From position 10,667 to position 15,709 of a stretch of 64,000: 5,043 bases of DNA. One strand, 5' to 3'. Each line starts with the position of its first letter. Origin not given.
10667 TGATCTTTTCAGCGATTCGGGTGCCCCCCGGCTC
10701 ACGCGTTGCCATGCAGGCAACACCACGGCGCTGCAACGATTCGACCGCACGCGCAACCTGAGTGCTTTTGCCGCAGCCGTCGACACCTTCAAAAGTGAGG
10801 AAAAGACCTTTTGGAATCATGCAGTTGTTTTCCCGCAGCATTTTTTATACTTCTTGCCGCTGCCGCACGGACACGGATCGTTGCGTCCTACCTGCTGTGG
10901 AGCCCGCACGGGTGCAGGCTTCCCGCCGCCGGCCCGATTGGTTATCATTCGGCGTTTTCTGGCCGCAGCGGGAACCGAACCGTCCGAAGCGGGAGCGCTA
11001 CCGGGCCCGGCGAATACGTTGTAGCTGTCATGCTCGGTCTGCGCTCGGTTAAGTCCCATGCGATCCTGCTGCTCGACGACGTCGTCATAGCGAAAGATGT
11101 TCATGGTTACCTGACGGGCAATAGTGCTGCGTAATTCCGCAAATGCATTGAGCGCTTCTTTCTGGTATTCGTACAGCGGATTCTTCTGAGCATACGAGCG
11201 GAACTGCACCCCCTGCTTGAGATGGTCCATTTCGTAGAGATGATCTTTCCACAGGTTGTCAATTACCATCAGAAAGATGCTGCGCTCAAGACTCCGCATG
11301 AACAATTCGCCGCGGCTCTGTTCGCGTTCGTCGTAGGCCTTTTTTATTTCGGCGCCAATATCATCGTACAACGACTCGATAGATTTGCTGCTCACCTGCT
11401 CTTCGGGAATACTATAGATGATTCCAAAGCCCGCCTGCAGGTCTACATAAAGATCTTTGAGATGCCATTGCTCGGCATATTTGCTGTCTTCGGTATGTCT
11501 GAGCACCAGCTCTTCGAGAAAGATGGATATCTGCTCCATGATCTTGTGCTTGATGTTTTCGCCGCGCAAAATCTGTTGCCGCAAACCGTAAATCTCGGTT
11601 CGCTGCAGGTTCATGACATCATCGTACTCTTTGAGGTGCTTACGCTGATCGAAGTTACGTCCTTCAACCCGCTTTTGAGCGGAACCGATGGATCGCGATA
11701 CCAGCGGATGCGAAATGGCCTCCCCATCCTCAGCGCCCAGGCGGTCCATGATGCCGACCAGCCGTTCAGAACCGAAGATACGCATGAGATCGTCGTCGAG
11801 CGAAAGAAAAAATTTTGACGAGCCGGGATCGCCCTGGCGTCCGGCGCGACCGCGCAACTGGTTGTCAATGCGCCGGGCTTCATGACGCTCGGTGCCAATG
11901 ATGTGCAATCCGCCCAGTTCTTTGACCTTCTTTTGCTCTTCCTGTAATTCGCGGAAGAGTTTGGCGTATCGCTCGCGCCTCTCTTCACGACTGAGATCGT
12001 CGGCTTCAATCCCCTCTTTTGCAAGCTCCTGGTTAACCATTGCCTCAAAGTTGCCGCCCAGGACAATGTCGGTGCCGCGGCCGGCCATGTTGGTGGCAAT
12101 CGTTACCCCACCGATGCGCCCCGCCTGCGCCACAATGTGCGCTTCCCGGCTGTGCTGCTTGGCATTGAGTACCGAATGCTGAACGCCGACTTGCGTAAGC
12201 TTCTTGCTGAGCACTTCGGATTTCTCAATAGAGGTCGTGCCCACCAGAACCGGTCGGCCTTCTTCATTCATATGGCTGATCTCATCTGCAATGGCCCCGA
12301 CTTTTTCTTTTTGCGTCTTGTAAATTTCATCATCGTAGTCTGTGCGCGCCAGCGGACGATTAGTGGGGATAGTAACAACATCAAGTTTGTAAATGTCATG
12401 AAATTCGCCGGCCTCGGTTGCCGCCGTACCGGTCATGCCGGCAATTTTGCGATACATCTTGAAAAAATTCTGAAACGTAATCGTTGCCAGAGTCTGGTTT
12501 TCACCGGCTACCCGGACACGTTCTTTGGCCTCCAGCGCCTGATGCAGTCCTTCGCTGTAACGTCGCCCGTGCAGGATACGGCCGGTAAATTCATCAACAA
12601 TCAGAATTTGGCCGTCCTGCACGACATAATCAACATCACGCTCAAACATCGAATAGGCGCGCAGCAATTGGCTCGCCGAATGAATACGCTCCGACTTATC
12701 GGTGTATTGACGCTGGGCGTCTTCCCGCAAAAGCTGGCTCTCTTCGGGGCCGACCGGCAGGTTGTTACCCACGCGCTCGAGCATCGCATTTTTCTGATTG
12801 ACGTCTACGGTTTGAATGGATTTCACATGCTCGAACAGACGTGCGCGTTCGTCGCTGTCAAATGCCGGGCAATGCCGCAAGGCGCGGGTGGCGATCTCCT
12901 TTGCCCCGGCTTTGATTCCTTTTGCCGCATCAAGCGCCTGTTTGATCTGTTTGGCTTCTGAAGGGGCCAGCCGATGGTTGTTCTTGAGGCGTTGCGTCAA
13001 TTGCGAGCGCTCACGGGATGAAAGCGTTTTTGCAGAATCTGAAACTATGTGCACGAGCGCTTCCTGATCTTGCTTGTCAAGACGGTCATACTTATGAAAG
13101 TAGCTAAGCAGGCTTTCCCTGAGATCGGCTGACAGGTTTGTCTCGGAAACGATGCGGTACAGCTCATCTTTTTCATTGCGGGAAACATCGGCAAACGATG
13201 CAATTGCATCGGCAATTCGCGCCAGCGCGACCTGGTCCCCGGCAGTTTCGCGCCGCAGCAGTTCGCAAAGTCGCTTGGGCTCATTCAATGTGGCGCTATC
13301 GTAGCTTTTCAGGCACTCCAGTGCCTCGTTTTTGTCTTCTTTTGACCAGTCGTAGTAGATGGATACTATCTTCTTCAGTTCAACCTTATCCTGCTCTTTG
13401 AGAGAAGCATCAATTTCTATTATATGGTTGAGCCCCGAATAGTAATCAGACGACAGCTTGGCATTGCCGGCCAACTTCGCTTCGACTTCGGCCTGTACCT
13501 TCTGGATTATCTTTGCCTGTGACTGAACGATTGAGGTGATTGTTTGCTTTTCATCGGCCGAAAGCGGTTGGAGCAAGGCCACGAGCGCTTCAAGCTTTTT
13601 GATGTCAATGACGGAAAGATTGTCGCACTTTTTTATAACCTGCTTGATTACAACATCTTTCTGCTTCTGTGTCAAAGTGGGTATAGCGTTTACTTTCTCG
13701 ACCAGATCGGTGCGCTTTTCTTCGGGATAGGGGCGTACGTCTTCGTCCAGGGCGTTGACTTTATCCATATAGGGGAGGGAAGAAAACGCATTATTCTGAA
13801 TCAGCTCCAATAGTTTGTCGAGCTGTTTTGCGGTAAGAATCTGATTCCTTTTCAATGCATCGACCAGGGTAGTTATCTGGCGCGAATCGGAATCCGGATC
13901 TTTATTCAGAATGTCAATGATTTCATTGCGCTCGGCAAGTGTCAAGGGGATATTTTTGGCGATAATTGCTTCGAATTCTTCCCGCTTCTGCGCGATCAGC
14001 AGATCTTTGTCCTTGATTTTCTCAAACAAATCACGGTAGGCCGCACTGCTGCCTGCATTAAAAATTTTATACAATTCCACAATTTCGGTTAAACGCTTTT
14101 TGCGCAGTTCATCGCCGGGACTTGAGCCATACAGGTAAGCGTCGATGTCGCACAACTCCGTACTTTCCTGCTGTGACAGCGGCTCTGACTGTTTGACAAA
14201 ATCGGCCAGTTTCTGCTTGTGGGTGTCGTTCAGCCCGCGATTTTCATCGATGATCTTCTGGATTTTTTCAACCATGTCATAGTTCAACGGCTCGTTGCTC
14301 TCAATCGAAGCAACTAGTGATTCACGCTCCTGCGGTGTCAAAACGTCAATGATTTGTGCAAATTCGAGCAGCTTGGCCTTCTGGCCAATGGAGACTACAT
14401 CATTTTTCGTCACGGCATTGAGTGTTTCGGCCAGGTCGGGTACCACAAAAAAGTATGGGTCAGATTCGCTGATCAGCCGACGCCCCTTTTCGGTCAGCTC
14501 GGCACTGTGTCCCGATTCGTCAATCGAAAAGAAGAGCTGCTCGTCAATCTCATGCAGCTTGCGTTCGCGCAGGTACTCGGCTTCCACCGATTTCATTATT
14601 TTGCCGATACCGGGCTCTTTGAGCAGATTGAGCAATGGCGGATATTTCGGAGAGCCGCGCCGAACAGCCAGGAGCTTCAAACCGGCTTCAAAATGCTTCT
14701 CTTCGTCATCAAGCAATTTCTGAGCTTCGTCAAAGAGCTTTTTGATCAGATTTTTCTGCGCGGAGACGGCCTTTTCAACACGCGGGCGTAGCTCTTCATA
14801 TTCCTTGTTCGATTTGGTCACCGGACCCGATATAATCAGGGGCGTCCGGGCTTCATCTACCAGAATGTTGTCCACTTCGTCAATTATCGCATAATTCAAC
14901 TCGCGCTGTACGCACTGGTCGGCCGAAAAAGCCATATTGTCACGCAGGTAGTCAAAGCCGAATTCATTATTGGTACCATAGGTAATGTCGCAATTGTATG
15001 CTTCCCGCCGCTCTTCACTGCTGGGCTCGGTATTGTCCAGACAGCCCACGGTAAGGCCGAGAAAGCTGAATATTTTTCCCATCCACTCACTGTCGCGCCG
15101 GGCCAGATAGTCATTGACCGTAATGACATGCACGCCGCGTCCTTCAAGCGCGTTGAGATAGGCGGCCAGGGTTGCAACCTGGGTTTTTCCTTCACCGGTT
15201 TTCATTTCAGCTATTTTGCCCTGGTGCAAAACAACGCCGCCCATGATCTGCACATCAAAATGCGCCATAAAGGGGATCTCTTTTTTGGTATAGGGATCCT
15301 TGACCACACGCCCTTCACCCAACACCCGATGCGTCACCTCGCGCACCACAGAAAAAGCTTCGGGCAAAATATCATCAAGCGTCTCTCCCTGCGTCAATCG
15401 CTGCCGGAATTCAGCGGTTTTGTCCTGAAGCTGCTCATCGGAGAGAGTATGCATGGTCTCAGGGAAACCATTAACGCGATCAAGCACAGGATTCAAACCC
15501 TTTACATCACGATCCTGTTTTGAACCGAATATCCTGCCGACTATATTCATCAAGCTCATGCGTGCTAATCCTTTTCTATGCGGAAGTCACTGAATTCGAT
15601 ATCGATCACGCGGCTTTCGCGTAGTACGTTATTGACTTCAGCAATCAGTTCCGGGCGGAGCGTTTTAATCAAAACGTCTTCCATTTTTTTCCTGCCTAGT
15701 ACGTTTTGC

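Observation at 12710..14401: About 565-aa repeat-containing insertion inside the SecA preprotein-binding domain (SecA = 1580 aa)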

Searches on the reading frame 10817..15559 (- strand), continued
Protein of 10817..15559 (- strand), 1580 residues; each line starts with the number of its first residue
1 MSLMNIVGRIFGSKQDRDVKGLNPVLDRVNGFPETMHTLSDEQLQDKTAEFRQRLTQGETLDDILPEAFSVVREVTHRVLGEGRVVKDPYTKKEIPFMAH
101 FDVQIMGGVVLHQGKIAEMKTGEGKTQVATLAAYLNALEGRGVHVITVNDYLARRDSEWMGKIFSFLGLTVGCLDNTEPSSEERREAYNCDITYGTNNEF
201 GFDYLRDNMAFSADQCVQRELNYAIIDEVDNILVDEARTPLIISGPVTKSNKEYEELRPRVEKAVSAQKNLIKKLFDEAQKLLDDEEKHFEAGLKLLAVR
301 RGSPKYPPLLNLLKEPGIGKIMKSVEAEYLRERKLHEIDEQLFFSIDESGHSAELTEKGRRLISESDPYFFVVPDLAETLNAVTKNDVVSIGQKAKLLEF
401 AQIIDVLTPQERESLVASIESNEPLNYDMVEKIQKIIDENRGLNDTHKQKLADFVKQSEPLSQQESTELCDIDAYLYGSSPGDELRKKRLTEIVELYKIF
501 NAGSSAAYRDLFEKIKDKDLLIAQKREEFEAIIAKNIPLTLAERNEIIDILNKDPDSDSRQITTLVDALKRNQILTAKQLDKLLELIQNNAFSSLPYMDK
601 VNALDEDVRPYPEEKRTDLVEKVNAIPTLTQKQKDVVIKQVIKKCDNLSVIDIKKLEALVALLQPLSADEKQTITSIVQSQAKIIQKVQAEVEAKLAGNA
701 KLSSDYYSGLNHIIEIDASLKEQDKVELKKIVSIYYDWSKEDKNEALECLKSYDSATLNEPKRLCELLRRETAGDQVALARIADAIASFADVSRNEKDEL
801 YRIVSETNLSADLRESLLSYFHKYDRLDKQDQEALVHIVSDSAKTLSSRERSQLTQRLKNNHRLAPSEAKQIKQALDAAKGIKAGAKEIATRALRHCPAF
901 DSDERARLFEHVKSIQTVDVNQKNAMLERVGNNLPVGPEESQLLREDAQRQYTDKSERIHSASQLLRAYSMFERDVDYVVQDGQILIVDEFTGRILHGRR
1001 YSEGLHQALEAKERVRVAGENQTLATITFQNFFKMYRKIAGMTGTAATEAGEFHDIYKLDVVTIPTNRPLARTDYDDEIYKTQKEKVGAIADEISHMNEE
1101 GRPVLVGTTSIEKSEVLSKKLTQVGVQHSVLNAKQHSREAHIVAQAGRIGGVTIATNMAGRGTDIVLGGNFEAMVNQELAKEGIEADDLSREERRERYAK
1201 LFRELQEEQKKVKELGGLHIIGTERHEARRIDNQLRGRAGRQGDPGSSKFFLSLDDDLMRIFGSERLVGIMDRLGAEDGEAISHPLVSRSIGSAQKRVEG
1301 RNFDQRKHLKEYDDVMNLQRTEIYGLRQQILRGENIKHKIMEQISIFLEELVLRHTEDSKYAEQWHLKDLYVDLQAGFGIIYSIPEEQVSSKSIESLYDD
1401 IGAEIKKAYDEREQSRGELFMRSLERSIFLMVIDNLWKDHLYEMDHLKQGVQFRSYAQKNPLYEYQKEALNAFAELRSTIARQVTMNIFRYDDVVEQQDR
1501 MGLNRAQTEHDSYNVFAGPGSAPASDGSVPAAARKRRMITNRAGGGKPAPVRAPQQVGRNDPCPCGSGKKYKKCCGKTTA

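Call 32: find_encoding_contigs(protein=P0001, flank=6000, max_places=4)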
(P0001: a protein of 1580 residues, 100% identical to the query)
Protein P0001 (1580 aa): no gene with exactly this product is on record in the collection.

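Call 33: find_encoding_contigs(protein=P0003, flank=6000, max_places=2)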
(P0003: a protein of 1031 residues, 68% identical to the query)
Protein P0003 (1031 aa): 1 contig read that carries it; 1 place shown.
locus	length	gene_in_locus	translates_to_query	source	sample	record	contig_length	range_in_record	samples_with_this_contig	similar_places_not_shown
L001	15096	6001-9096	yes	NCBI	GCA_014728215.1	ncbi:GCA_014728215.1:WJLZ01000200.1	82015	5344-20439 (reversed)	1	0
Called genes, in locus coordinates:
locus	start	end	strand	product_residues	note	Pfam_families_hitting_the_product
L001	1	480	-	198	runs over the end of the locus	PF01380:SIS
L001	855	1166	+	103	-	-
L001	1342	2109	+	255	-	PF01618:MotA_ExbB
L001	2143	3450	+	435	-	PF01618:MotA_ExbB, PF02472:ExbD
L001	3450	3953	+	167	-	PF02472:ExbD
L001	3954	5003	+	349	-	PF13103:TonB_2 (faint), PF03544:TonB_C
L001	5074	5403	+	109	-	PF07238:PilZ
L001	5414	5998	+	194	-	PF03748:FliL (weak)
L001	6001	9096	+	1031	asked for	PF07517:SecA_DEAD, PF00270:DEAD, PF01043:SecA_PP_bind, PF21090:P-loop_SecA, PF07516:SecA_SW, PF02810:SEC-C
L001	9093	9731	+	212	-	PF02223:Thymidylate_kin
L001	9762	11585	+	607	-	PF22694:CtpB_N-like (weak), PF00595:PDZ, PF13180:PDZ_2, PF17820:PDZ_6, PF03572:Peptidase_S41, PF28547:CHD_PDZ-protease (faint)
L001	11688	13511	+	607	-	PF13623:SurA_N_2, PF13624:SurA_N_3, PF13145:Rotamase_2, PF00639:Rotamase, PF13616:Rotamase_3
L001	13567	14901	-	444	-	PF00654:Voltage_CLC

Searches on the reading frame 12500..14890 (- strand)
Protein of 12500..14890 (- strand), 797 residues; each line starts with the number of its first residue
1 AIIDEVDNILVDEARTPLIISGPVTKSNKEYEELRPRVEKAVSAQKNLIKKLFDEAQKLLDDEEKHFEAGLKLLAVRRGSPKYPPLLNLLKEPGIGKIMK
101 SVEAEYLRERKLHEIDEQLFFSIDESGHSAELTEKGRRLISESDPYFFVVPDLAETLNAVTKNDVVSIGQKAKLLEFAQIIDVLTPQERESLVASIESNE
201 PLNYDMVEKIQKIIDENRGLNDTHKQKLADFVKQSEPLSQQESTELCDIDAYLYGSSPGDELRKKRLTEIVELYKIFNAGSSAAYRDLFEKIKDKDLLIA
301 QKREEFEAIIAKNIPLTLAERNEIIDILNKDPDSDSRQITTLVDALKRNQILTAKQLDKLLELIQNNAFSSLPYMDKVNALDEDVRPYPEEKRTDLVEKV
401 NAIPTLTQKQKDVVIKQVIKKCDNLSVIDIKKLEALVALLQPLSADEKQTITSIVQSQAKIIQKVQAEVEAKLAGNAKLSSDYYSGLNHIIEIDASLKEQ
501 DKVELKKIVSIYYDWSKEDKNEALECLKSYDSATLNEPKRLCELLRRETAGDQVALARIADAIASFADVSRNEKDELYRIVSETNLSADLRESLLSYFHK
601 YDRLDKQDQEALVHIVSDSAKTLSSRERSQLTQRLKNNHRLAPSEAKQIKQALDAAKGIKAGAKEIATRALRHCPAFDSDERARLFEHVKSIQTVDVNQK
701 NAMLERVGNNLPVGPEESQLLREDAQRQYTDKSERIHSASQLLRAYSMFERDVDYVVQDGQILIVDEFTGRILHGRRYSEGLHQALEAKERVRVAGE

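Call 47: predict_structure(protein=window:12500-14890:-)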
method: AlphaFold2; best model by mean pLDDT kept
length: 797 residues; sequences in the alignment: 1
mean_pLDDT: 41.5   pTM: 0.20
mean pLDDT of the five models: 41.5, 41.0, 39.7, 35.2, 35.2
residues with pLDDT >= 90: 0; 70-90: 0; 50-70: 54; < 50: 743
segments of 3 or more residues with pLDDT < 50: 1-27, 34-184, 196-198, 236-590, 592-594, 596-598, 600-677, 679-756, 765-777, 779-797
pLDDT, mean of each block of 10 residues (from residue 1): 37 37 42 48 44 43 43 40 43 41 37 37 35 41 34 38 41 48 51 51 55 54 53 47 33 31 37 36 37 37 42 43 45 43 43 43 39 31 37 44 41 42 37 39 45 42 39 35 36 39 38 36 37 41 44 43 44 47 44 47 42 40 43 44 42 40 40 45 46 39 43 44 41 36 36 47 46 47 44 35
secondary structure, 60 per line:
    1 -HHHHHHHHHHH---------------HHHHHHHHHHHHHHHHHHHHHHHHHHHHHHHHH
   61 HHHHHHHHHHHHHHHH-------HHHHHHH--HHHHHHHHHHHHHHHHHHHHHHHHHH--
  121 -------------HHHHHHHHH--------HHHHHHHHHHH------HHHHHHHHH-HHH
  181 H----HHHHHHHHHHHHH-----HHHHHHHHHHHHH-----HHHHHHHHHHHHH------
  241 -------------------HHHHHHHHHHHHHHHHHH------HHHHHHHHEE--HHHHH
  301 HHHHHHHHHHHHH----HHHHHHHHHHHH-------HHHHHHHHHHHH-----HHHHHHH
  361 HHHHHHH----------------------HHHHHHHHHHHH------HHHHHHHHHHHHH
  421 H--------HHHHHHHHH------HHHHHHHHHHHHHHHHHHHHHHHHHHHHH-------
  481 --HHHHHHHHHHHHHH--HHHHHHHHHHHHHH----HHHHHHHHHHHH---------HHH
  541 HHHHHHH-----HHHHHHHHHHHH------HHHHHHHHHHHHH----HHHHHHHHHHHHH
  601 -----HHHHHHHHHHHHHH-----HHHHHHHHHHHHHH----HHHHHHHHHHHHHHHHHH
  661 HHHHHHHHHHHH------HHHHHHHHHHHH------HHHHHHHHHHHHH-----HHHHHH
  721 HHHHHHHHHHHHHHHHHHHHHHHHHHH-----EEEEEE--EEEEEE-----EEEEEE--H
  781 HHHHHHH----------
elements in order (helices of 4 or more, strands of 3 or more residues): H2-12 H28-76 H84-90 H93-118 H134-142 H151-161 H168-176 H178-181 H186-198 H204-216 H222-234 H260-277 H284-291 H296-313 H318-329 H337-348 H354-367 H390-401 H408-421 H430-438 H445-473 H483-496 H499-512 H517-528 H538-547 H553-564 H571-583 H588-600 H606-619 H625-638 H643-672 H679-690 H697-709 H715-747 E753-758 E761-766 E772-777 H780-787
